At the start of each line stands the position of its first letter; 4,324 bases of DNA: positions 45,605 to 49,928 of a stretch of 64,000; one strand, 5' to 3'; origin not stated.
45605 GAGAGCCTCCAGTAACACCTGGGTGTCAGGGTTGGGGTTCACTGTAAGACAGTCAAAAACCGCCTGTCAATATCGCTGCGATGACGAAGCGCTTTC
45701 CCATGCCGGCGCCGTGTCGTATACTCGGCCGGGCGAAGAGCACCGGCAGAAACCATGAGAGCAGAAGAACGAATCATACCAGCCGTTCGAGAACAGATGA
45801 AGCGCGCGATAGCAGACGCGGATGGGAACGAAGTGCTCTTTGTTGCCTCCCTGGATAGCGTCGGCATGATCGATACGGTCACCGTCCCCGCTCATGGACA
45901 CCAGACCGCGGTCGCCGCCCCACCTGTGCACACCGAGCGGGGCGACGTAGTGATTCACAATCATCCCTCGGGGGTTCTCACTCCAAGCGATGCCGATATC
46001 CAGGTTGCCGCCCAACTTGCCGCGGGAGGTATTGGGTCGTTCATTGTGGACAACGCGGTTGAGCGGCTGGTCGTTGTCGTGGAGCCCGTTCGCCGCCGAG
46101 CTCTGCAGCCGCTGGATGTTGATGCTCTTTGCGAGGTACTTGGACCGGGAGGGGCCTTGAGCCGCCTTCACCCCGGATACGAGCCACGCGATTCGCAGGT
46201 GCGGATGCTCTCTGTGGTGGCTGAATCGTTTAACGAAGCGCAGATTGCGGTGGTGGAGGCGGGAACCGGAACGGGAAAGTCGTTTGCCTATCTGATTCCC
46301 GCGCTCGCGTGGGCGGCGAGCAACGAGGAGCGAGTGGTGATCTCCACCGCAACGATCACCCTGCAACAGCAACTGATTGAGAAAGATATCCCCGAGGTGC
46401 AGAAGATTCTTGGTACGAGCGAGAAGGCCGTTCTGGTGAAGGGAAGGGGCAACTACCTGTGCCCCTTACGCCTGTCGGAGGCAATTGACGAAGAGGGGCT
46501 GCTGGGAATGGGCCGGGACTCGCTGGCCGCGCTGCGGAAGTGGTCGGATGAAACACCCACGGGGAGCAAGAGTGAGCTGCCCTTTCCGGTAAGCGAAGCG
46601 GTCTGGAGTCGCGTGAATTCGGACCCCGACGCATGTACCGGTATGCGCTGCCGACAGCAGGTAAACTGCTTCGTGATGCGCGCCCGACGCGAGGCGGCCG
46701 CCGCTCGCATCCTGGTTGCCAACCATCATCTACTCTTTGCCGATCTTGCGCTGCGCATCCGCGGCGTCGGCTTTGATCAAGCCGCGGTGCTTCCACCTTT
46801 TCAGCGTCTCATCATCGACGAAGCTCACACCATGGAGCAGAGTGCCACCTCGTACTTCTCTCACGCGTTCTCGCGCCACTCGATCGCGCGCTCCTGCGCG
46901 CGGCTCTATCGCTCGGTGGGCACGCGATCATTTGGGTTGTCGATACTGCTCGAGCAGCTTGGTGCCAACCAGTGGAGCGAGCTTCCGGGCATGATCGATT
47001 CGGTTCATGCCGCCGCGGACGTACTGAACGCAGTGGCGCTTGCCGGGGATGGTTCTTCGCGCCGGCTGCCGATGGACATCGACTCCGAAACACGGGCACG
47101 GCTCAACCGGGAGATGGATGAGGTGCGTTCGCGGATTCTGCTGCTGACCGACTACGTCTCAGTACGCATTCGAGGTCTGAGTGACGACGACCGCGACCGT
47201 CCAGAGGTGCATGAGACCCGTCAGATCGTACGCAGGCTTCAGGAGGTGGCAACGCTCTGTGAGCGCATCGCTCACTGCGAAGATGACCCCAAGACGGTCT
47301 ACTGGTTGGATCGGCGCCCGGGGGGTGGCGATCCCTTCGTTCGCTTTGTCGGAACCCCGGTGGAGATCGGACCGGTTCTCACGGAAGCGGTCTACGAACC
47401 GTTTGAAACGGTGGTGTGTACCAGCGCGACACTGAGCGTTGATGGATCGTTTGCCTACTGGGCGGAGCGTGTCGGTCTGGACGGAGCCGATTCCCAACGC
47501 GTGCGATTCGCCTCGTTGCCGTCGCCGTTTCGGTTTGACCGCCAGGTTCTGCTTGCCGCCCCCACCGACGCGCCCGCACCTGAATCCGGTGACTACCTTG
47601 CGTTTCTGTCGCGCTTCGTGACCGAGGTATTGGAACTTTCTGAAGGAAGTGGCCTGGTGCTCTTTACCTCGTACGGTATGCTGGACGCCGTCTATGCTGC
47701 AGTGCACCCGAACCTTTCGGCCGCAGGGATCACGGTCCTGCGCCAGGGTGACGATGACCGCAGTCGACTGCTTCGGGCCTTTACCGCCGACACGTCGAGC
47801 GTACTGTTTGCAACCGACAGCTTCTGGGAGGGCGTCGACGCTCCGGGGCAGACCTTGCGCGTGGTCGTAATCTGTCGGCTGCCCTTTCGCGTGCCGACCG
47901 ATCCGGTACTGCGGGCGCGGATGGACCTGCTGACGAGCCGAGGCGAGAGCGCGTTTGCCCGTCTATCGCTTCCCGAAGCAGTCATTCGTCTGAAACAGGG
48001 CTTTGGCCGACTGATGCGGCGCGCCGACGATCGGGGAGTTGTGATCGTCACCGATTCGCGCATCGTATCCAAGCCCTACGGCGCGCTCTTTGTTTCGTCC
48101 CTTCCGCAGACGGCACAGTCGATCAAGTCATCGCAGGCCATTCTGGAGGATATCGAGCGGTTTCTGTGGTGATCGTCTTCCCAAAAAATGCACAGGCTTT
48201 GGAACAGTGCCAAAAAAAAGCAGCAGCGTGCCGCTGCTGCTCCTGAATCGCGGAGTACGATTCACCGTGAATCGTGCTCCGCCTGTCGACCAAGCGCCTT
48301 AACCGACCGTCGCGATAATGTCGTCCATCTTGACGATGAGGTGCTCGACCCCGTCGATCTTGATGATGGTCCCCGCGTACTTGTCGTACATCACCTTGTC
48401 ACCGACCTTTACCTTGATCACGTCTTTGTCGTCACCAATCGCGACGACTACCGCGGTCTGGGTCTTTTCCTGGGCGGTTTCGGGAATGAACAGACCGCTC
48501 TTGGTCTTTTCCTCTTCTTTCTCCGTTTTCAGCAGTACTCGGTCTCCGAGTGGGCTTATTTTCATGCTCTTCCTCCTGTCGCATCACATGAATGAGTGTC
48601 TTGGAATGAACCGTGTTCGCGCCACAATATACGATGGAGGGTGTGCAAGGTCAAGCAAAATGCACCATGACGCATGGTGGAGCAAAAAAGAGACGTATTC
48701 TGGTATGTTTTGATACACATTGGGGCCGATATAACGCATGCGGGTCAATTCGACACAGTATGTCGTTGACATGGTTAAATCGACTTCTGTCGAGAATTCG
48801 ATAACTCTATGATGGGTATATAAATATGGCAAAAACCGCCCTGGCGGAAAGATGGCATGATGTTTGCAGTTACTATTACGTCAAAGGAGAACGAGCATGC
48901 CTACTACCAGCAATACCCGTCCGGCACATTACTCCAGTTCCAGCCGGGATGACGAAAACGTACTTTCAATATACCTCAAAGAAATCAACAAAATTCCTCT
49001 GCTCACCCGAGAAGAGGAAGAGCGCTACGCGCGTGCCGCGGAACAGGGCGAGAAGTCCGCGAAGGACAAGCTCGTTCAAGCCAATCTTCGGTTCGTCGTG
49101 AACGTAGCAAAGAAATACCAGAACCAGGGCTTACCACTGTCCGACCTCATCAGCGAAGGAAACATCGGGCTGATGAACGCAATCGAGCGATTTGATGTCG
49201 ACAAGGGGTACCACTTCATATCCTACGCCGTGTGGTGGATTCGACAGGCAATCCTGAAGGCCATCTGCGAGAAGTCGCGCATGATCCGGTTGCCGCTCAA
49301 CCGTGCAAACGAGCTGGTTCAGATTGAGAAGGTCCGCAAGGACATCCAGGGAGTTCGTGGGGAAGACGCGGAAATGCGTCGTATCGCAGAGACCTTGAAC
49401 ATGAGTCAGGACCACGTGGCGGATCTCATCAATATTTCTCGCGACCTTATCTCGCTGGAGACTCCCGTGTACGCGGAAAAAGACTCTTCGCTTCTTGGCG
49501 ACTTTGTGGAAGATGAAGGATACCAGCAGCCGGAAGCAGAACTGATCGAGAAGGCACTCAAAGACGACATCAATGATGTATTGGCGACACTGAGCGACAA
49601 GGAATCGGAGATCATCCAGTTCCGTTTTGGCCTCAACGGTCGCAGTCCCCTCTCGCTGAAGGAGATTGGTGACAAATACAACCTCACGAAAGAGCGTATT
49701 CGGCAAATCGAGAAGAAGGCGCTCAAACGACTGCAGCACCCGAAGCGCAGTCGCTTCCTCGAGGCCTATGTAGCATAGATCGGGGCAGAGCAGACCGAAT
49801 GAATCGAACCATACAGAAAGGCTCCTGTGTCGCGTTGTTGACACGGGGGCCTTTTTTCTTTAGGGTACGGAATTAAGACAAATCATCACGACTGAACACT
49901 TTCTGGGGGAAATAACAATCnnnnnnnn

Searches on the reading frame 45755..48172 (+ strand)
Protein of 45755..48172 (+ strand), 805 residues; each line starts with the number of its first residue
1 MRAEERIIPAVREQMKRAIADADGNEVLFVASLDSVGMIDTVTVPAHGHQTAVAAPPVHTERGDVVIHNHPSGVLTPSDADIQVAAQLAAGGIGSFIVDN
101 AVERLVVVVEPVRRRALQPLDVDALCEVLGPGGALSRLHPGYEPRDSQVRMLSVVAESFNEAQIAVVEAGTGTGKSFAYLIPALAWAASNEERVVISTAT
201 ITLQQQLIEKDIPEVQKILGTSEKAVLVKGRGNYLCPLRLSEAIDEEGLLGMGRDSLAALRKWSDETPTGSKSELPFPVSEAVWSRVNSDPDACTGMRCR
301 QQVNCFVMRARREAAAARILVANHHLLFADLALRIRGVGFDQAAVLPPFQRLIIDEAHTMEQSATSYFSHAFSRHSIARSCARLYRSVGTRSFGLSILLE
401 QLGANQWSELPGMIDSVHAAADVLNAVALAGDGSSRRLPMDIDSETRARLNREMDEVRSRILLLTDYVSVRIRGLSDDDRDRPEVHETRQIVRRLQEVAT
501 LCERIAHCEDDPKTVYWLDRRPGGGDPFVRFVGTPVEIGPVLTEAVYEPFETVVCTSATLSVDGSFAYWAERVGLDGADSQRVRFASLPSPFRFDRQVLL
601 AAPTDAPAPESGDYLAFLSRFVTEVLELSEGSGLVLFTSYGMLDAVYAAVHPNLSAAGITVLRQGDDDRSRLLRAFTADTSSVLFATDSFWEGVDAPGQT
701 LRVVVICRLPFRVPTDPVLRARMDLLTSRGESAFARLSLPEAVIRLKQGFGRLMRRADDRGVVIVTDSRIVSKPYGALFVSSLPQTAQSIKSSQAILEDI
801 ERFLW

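Call 5: search_protein_families(library=pfam, proteins=[window:45755-48172:+])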
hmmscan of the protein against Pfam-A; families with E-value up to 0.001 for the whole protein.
window:45755-48172:+ (805 aa): 4 families
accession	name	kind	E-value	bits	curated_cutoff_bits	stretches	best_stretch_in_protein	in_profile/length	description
PF13307.12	Helicase_C_2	-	7.7e-44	150.2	25.3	1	624-785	3-169/170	Helicase C-terminal domain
PF00270.35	DEAD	-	5.7e-09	36.4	26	1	161-209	13-63/167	DEAD/DEAH box helicase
PF04002.20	RadC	-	3.5e-05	24.1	22.1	1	65-90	68-93/121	RadC-like JAB domain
PF04851.21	ResIII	-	4.2e-05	24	22.5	0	142-209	2-71/164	Type III restriction enzyme, res subunit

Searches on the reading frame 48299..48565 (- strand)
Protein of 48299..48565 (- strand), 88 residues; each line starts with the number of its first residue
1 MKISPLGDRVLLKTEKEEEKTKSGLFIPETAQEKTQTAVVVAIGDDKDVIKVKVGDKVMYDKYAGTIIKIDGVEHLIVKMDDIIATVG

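Call 5: search_protein_families(library=pfam, proteins=[window:48299-48565:-])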
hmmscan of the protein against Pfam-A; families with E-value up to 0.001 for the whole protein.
window:48299-48565:- (88 aa): 1 family
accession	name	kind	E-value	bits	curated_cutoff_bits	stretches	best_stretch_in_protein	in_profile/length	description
PF00166.26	Cpn10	-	3.5e-28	97.9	21.1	1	2-86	1-92/93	Chaperonin 10 Kd subunit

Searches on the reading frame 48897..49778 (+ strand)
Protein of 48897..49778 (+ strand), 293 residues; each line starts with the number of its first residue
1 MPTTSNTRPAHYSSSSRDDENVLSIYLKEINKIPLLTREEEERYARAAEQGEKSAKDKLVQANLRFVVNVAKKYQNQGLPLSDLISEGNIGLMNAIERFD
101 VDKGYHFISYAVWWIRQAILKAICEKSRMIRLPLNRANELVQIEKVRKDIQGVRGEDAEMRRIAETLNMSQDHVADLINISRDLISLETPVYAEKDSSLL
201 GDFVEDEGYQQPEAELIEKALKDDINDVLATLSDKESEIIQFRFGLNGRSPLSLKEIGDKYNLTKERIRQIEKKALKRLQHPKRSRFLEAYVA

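Call 5: search_protein_families(library=pfam, proteins=[window:48897-49778:+])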
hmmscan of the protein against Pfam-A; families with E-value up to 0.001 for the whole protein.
window:48897-49778:+ (293 aa): 4 families
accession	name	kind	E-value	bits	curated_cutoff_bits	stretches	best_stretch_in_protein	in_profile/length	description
PF04542.20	Sigma70_r2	-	2.4e-19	69.3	24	1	59-126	1-68/71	Sigma-70 region 2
PF04545.22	Sigma70_r4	-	3.9e-19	68.3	24.1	1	228-281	1-50/50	Sigma-70, region 4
PF00140.25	Sigma70_r1_2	-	1.1e-11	44.9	22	1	23-53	3-33/34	Sigma-70 factor, region 1.2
PF04539.22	Sigma70_r3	-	1.2e-11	44.9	25.3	1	139-214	2-76/78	Sigma-70 region 3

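Call 6: search_protein_families(library=ncbifam, proteins=[window:48897-49778:+])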
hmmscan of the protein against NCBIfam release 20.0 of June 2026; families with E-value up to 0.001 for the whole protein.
window:48897-49778:+ (293 aa): 58 families (the best 25 are shown)
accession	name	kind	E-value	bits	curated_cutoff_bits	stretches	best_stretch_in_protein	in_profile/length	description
NF004208.0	PRK05658.1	equivalog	1.7e-88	298.3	555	1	48-292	386-629/631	RNA polymerase sigma factor RpoD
NF006666.0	PRK09210.1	equivalog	3e-84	283.5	572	1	23-292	101-369/370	RNA polymerase sigma factor RpoD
NF041931.2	MzaA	equivalog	1.6e-79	268.6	800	1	49-292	470-714/726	MZA anti-phage system associated sigma-70 family RNA polymerase sigma factor MzaA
TIGR02393.1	RpoD_Cterm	equivalog_domain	3.1e-79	265.9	354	1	55-292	1-237/238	RNA polymerase sigma factor RpoD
TIGR02394.1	rpoS_proteo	equivalog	4e-79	266.1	378.7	1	17-281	9-272/285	RNA polymerase sigma factor RpoS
TIGR02997.1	Sig70-cyanoRpoD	subfamily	5.2e-79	265.6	384.5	1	53-279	73-297/298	RNA polymerase sigma factor, RpoD/SigA family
NF004207.0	PRK05657.1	equivalog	7.6e-76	255.6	394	1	19-282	54-316/329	RNA polymerase sigma factor RpoS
NF005785.0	PRK07598.1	equivalog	1.4e-74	251.4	554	1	47-290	169-409/415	RNA polymerase sigma factor SigC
NF005643.0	PRK07406.1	equivalog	4.1e-74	250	500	1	52-292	158-396/397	RNA polymerase sigma factor RpoD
NF005920.0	PRK07921.1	subfamily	4.7e-72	242.8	464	1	37-292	74-327/328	RNA polymerase sigma factor SigB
NF004561.0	PRK05901.1-3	equivalog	2.3e-66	225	582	1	35-292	281-536/537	RNA polymerase sigma factor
NF004562.0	PRK05901.1-4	equivalog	5.2e-66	223.3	779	1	53-292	315-553/571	RNA polymerase sigma factor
NF005642.0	PRK07405.1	subfamily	1.3e-65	221.7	524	1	47-284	76-310/318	RNA polymerase sigma factor SigD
NF004615.0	PRK05949.1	subfamily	1.1e-63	215.2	530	1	45-283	83-318/327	RNA polymerase sigma factor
NF004560.0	PRK05901.1-1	equivalog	3.2e-62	211.3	711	1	50-292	275-515/516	RNA polymerase sigma factor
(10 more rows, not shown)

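Call 7: find_homologous_proteins(query=window:48897-49778:+, max_evalue=1e-40)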
Query window:48897-49778:+ (293 aa): 7999 proteins with E <= 1e-40 among 8000 candidates; the best 120 are listed.
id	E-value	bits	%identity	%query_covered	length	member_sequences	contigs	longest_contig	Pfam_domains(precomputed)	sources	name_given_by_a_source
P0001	6.1e-185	631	100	100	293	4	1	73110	PF04545.23,PF00140.26,PF04542.21,PF04539.23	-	-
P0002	3.1e-161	553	90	97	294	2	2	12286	PF04545.23,PF00140.26,PF04542.21,PF04539.23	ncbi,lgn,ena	-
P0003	1.1e-159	548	91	95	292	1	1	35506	PF04545.23,PF00140.26,PF04542.21,PF04539.23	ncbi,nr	ncbi:MAG: RNA polymerase sigma factor RpoD/SigA [Spirochaetaceae bacterium]|nr:MAG: RNA polymerase s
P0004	3.0e-159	547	88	99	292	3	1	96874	PF04545.23,PF00140.26,PF04542.21,PF04539.23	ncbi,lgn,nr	ncbi:MAG: RNA polymerase sigma factor RpoD/SigA [Spirochaetaceae bacterium]|nr:MAG: RNA polymerase s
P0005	2.2e-158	544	88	96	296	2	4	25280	PF04545.23,PF00140.26,PF04542.21,PF04539.23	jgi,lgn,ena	-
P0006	4.1e-158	543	84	100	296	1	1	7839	PF04545.23,PF00140.26,PF04542.21,PF04539.23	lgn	-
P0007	5.8e-158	543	88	99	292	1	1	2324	PF04545.23,PF00140.26,PF04542.21,PF04539.23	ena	-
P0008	6.0e-158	543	88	99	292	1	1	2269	PF04545.23,PF00140.26,PF04542.21,PF04539.23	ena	-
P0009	1.0e-157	542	85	100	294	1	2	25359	PF04545.23,PF00140.26,PF04542.21,PF04539.23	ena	-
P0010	1.7e-157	541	87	96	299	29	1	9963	PF04545.23,PF00140.26,PF04542.21,PF04539.23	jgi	jgi:RNA polymerase primary sigma factor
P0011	2.1e-157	541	86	100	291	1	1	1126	PF04545.23,PF00140.26,PF04542.21,PF04539.23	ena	-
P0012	2.4e-157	541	87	99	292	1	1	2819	PF04545.23,PF00140.26,PF04542.21,PF04539.23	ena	-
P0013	8.9e-157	539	85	100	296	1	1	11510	PF04545.23,PF00140.26,PF04542.21,PF04539.23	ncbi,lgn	ncbi:MAG: RNA polymerase sigma factor RpoD/SigA [Spirochaetaceae bacterium]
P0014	2.0e-156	538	84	100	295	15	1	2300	PF04545.23,PF00140.26,PF04542.21,PF04539.23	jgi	jgi:RNA polymerase primary sigma factor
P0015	2.2e-156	537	85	100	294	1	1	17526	PF04545.23,PF00140.26,PF04542.21,PF04539.23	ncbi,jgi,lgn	-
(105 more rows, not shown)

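Call 10: find_related_loci(query=window:48897-49778:+, collection=genome_contigs, flank=6000)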
Query window:48897-49778:+ (293 aa) in genome_contigs; peptide patterns used: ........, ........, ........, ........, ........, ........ (x = any residue, [..] = any of these).
600 stretches matched a pattern (row limit reached: there are more); 536 encode a relative of the query (tblastn E <= 1e-3); the best 80 are kept; 80 distinct loci.
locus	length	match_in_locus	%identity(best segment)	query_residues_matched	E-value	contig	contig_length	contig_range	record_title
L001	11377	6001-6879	88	2-293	1e-172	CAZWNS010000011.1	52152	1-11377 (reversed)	MAG TPA_asm: uncultured Spirochaetaceae bacterium isolate SRP252850_co1_384 genome assembly, contig: NODE_850_length_521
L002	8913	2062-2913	90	10-293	6e-172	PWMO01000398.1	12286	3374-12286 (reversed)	MAG: Spirochaetaceae bacterium isolate CSSed10_280R1 CS-Sed10-C12433, whole genome shotgun sequence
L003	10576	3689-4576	85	1-293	1e-169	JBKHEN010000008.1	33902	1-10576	MAG: Spirochaetaceae bacterium isolate D1M05_16 NODE_580_length_33902_cov_47.357462, whole genome shotgun sequence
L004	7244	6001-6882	85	1-293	1e-167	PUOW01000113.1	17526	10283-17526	MAG: Spirochaetaceae bacterium isolate B1Sed10_122m B1-Sed10-C3552, whole genome shotgun sequence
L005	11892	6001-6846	87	12-293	4e-167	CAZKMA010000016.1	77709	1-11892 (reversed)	MAG TPA_asm: uncultured Spirochaetales bacterium isolate binchicken_co224_265 genome assembly, contig: NODE_170_length_7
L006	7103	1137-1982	87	12-293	8e-168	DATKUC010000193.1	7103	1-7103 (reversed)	MAG TPA_asm: Spirochaetia bacterium isolate SMAG_U14097 k141_2283781, whole genome shotgun sequence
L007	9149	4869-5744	84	1-293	1e-166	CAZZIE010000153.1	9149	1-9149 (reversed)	MAG TPA_asm: uncultured Spirochaetaceae bacterium isolate SRP332253_co1_106 genome assembly, contig: NODE_12684_length_9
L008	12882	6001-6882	83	1-293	2e-165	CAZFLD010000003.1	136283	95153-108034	MAG TPA_asm: uncultured Spirochaetales bacterium isolate SRP141376_co3_407 genome assembly, contig: NODE_173_length_1362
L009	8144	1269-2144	83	1-293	9e-165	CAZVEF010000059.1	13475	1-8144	MAG TPA_asm: uncultured Spirochaetaceae bacterium isolate SRP252850_co1_60 genome assembly, contig: NODE_8617_length_134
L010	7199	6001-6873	82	3-293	1e-163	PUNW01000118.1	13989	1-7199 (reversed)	MAG: Spirochaetaceae bacterium isolate B1Sed10_166 B1-Sed10-C5434, whole genome shotgun sequence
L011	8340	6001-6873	82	3-293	8e-164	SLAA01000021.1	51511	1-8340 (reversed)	MAG: Spirochaetales bacterium isolate CSSed162cmB_373 CSSed16-2cmB-546, whole genome shotgun sequence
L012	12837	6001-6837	85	15-293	9e-164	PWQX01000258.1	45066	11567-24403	MAG: Spirochaetaceae bacterium isolate CSSed10_65m CS-Sed10-C802, whole genome shotgun sequence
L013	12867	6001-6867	83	5-293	3e-163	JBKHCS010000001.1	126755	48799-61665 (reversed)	MAG: Spirochaetaceae bacterium isolate D1M03_12 NODE_10_length_126755_cov_8.813646, whole genome shotgun sequence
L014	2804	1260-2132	83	1-293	8e-173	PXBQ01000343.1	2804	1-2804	MAG: Spirochaetaceae bacterium isolate T3Sed10_257 T3-Sed10-C114413, whole genome shotgun sequence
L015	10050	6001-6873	83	3-293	1e-162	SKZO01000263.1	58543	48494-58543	MAG: Spirochaetales bacterium isolate CSSed162cmB_334 CSSed16-2cmB-377, whole genome shotgun sequence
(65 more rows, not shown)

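Call 29: search_solved_structures(query=window:48897-49778:+, max_evalue=1e-20)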
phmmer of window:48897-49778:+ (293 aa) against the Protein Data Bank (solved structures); distinct sequences matched with E-value up to 1e-20: 61 (the best 60 are shown).
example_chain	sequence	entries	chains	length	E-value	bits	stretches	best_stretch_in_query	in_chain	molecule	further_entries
7l7b_F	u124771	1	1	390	4.7e-73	249.4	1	22-291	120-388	RNA polymerase sigma factor SigA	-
8x6f_E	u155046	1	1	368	6.9e-70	239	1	22-291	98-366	RNA polymerase sigma factor SigA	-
7ckq_F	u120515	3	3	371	1.4e-69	238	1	23-291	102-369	RNA polymerase sigma factor SigA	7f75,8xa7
9dvs_G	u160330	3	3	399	1e-62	215.5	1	49-292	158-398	RNA polymerase sigma factor SigA1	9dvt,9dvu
7ye1_F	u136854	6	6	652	1.6e-62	214.8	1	43-291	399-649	RNA polymerase sigma factor RpoD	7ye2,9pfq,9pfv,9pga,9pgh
9gdo_F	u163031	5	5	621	2.5e-62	214.2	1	48-291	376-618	RNA polymerase sigma factor RpoD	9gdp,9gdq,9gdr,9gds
7xya_F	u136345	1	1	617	2.6e-62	214.1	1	40-291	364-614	RNA polymerase sigma factor RpoD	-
8gzg_F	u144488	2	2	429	3.7e-62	213.6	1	52-292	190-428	RNA polymerase sigma factor SigA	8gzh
8h3v_G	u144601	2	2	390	3.7e-61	210.3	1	53-292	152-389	RNA polymerase sigma factor SigA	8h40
5vt0_L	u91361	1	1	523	8e-61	209.3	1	45-291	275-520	RNA polymerase sigma factor RpoD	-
8k59_F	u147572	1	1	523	8.3e-61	209.2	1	45-291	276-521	RNA polymerase sigma factor RpoD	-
4ljz_F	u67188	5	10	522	8.6e-61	209.1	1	45-291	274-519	RNA polymerase sigma factor RpoD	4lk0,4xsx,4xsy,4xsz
6n60_F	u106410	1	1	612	1.3e-60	208.6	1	45-291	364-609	RNA polymerase sigma factor RpoD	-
6n61_F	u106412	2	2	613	1.3e-60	208.6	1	45-291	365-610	RNA polymerase sigma factor RpoD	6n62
8ftd_L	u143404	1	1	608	1.4e-60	208.5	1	45-291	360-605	RNA polymerase sigma factor RpoD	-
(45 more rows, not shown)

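Call 54: search_protein_representatives(protein=window:48897-49778:+)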
Query: 293 residues. Proteins with E-value up to 0.001 (for the whole library): 119172; up to 1e-10: 68268; up to 1e-30: 23632. The best 150 are listed.
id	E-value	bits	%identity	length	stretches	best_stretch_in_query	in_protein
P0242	9.8e-113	392.6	63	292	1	12-293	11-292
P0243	3.1e-111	387.7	64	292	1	16-293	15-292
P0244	6.4e-101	353.9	59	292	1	18-293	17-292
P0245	1.7e-90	319.7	57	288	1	15-292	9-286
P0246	2.0e-89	316.2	40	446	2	21-264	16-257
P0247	3.2e-87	309.0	42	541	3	38-283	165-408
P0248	2.7e-85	302.6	52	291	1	17-290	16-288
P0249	3.8e-84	298.9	52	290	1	16-291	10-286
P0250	1.4e-83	297.0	52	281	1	18-293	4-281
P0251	6.5e-83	294.8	51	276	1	21-292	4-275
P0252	1.9e-82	293.3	50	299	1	14-291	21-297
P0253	1.5e-80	287.1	48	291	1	9-292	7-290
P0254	2.8e-80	286.2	52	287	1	19-293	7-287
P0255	5.4e-80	285.3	53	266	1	30-291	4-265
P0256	6.5e-80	285.0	52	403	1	17-292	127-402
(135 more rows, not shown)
